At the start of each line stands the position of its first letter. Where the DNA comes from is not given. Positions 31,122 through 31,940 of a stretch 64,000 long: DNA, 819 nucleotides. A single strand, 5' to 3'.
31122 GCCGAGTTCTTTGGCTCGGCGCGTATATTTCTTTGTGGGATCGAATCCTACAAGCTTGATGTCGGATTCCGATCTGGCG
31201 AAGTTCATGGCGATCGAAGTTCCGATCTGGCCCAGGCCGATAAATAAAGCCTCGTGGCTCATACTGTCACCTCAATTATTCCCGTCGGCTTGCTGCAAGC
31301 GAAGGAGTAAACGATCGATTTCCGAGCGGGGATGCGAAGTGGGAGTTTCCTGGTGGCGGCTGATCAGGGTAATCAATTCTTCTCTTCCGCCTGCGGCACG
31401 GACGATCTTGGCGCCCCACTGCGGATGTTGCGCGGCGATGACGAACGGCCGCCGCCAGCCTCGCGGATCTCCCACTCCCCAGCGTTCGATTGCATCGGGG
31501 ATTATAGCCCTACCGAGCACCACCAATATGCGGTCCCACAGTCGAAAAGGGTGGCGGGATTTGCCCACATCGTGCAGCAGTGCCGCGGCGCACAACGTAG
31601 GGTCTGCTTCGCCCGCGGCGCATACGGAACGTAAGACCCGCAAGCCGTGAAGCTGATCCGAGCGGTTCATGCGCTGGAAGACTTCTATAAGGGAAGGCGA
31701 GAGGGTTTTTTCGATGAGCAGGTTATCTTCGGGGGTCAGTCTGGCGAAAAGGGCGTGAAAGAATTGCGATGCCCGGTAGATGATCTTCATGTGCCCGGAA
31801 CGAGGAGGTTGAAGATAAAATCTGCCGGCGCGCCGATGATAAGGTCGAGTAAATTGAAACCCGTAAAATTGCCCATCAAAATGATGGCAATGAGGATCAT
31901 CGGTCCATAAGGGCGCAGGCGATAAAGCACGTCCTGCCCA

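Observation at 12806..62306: A short interspersed repeat family marks the edges of most accessory modules in the window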

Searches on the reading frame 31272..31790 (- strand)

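Call 74: search_protein_families(library=pfam, proteins=[window:31272-31790:-], max_evalue=0.01)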
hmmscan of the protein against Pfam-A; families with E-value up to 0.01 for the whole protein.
window:31272-31790:- (172 aa): 1 family
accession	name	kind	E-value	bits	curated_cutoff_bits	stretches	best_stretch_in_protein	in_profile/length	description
PF01966.28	HD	-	4.8e-08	33.7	22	1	61-169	21-111/116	HD domain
